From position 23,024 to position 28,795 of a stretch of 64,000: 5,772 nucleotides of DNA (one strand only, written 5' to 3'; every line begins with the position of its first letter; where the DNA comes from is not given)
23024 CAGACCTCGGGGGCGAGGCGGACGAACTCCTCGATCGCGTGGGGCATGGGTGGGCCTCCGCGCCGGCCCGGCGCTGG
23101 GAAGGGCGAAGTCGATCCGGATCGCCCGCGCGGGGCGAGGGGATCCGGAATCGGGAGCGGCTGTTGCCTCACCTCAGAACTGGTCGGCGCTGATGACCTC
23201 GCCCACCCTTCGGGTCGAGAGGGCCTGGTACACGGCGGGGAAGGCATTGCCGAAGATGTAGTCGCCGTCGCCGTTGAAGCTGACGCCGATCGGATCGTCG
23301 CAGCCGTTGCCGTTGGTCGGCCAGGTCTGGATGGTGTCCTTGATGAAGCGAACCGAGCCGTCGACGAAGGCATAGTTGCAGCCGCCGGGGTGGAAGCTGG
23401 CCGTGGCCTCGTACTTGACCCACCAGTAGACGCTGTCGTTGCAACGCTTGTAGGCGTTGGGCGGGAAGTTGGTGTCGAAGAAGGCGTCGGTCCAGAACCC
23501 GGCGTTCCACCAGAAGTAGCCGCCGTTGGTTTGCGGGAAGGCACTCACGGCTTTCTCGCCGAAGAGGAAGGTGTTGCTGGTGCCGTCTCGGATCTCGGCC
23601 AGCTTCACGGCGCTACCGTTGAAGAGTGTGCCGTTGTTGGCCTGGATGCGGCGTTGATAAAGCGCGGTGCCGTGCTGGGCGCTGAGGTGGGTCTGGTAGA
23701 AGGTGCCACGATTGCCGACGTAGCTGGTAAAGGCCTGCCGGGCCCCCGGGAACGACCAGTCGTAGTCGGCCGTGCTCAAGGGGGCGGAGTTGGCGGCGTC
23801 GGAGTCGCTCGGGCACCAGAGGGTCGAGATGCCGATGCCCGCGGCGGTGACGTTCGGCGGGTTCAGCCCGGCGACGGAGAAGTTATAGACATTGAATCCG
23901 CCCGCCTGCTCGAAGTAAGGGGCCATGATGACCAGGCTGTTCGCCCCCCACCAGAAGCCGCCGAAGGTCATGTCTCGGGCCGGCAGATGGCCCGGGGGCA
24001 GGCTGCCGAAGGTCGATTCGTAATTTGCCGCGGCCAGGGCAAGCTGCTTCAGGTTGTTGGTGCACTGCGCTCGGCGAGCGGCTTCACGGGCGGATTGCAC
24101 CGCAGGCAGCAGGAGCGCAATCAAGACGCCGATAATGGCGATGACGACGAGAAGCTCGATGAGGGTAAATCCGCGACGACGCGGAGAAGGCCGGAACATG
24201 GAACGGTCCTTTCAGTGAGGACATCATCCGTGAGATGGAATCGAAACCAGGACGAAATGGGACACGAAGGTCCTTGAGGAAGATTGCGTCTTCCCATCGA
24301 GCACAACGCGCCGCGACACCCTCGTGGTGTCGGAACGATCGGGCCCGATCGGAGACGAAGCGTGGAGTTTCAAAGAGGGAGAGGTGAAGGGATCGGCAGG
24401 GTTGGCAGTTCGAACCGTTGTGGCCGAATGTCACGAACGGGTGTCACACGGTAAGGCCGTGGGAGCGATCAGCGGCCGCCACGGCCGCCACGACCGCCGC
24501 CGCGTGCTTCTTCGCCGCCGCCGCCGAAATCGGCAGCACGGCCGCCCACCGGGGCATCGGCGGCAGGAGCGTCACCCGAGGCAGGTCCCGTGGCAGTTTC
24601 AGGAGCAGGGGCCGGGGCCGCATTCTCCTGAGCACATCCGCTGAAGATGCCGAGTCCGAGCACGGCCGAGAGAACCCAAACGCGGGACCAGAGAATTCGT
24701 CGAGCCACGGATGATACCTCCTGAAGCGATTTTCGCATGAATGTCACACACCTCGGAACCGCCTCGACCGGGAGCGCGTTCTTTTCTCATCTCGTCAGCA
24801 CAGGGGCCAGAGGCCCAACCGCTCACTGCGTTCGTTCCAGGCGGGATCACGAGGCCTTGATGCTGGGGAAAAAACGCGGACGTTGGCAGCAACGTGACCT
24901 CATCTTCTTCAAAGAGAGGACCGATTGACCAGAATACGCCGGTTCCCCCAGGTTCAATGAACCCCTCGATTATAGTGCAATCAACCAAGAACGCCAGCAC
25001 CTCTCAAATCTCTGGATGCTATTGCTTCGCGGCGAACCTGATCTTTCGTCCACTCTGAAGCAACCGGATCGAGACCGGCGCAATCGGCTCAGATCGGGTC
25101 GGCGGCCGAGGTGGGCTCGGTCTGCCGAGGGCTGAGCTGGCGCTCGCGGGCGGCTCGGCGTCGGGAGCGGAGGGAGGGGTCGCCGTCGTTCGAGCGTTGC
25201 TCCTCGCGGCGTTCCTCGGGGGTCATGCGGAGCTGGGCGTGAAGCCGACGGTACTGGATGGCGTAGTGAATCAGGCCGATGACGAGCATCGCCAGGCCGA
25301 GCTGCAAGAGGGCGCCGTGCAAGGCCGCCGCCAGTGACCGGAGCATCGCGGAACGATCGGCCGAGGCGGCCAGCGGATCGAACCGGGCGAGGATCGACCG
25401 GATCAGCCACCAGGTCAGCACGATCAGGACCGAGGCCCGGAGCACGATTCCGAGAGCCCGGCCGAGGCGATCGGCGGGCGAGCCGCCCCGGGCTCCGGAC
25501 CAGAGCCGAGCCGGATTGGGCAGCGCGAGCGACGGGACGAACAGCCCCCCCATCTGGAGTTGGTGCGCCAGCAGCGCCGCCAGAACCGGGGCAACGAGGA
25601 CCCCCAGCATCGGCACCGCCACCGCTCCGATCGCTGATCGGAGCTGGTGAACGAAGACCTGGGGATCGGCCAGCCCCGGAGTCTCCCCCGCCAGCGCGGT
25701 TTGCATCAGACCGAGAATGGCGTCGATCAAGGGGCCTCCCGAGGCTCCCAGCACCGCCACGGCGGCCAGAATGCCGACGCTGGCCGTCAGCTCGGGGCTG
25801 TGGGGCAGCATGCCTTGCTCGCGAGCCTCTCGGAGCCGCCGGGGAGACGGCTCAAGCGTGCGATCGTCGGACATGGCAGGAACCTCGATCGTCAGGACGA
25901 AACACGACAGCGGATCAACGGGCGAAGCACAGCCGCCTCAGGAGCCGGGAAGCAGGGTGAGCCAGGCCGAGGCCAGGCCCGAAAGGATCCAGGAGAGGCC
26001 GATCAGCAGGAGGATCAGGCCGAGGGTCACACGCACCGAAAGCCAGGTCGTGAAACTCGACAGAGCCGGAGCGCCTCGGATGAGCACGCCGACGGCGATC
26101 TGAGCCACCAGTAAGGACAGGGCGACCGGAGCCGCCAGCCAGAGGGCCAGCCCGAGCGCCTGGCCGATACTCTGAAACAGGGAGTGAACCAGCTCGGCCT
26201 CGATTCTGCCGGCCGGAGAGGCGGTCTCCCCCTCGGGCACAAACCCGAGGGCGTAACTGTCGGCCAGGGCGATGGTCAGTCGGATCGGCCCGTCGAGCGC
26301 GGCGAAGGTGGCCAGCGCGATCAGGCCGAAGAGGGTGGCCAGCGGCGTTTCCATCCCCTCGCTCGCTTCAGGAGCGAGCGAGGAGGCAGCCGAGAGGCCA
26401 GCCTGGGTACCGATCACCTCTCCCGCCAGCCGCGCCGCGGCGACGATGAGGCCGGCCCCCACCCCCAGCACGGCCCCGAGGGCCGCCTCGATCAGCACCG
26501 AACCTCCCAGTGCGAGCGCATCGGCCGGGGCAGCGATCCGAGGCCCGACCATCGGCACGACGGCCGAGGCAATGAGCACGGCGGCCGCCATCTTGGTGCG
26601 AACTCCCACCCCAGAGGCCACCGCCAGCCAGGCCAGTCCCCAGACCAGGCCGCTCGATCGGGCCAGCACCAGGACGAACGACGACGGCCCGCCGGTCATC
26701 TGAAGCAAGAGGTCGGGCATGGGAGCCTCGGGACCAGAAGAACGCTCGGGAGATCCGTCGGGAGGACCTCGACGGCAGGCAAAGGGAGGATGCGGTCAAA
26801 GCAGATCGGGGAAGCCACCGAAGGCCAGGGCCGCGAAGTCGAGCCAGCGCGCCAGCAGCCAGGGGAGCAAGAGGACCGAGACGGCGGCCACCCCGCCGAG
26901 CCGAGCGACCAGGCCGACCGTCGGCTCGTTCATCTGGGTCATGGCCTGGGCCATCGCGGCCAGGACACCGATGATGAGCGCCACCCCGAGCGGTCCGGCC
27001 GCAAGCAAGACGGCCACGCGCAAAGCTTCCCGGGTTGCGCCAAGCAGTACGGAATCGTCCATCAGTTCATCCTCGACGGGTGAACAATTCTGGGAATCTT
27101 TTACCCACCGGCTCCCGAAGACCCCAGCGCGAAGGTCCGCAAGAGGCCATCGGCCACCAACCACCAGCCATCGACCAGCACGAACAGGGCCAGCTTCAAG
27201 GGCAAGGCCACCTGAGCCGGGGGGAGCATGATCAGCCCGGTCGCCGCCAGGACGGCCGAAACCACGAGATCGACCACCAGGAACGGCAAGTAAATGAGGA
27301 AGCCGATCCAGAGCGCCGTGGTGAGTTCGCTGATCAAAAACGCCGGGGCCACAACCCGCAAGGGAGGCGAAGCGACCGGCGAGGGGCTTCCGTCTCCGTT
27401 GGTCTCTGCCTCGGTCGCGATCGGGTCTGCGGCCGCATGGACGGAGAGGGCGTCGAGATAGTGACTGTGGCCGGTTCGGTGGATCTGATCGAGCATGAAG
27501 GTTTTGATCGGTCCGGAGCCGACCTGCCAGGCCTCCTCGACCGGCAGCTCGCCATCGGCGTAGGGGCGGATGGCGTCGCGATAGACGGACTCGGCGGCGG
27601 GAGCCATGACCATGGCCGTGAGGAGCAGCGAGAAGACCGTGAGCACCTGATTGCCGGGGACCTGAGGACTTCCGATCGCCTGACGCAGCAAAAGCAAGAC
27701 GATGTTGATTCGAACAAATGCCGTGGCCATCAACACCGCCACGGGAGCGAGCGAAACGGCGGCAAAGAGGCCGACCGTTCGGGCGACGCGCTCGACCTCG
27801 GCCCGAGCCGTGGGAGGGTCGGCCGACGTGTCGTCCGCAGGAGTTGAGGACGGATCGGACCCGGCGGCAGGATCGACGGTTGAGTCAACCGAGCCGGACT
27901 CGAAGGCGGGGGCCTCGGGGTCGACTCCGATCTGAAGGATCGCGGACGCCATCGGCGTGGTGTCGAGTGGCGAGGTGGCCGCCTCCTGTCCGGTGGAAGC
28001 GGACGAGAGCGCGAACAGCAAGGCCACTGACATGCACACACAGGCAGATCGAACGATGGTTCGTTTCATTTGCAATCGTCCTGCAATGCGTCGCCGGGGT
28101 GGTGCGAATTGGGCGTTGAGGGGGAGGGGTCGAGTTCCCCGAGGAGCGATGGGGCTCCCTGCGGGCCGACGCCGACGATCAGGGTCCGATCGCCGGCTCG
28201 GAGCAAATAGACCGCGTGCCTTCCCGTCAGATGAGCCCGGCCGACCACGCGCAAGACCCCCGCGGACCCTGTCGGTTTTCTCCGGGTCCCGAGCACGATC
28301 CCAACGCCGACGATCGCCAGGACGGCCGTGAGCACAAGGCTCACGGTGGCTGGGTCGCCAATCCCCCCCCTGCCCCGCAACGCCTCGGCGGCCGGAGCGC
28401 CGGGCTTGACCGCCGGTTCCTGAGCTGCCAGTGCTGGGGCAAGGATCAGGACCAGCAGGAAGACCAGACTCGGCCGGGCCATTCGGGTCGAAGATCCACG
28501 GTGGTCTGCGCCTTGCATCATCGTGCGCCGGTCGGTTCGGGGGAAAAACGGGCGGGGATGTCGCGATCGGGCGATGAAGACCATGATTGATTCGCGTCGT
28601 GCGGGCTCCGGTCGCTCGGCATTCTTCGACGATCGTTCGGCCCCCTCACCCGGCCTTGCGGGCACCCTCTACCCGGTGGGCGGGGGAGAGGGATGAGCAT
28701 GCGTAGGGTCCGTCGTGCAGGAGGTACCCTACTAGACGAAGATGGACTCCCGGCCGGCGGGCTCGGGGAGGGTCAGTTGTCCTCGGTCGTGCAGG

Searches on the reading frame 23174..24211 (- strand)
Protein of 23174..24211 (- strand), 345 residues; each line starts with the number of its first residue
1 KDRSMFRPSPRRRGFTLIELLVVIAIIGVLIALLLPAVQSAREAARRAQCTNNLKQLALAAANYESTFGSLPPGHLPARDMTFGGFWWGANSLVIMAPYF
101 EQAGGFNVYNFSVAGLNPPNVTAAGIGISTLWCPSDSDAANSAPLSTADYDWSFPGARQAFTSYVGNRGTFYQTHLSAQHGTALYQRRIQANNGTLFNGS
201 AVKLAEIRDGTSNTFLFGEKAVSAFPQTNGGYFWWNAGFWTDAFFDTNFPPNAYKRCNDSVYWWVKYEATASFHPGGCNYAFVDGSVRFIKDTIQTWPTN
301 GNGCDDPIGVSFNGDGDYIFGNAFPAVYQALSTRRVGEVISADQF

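Call 16: search_protein_families(library=pfam, proteins=[window:23174-24211:-], max_evalue=0.0001)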
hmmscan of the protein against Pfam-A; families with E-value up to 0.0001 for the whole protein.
window:23174-24211:- (345 aa): 2 families
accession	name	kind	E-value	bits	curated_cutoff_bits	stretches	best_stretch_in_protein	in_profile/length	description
PF07596.16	SBP_bac_10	-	4.1e-45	155.3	23.3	1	39-295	1-266/268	Protein of unknown function (DUF1559)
PF07963.17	N_methyl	-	1.2e-09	37.7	21.2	1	11-35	3-27/27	Prokaryotic N-terminal methylation motif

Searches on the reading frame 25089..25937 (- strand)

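Call 16: search_protein_families(library=pfam, proteins=[window:25089-25937:-], max_evalue=0.0001)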
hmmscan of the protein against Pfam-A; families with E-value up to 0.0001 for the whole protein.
window:25089-25937:- (282 aa): 1 family
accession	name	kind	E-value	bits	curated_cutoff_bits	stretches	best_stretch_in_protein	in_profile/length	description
PF01312.24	Bac_export_2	-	8.3e-36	124.3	24.4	1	24-279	1-251/335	FlhB HrpN YscU SpaS Family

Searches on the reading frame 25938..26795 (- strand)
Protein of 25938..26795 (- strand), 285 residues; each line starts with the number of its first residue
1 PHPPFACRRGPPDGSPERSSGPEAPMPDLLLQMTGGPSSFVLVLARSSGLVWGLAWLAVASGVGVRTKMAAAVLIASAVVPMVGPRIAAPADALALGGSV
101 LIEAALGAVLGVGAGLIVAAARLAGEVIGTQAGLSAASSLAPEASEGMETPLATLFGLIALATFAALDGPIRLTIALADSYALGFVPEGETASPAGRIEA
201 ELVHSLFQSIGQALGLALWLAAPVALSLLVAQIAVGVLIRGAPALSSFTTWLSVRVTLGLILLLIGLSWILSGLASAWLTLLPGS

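Call 60: search_protein_families(library=pfam, proteins=[window:25938-26795:-], max_evalue=0.001)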
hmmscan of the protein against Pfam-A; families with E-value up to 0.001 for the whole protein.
window:25938-26795:- (285 aa): 1 family
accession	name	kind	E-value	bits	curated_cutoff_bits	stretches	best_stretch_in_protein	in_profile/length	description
PF01311.25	Bac_export_1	-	7.7e-30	104.6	27.8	1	39-276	3-225/230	Bacterial export proteins, family 1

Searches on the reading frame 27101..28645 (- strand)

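Call 17: search_protein_families(library=pfam, proteins=[window:27101-28645:-], max_evalue=0.0001)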
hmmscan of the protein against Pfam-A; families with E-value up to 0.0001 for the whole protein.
window:27101-28645:- (514 aa): 1 family
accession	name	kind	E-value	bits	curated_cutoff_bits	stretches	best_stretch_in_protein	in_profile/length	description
PF00813.25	FliP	-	4.4e-61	206.6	26.9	1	294-501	2-191/191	FliP family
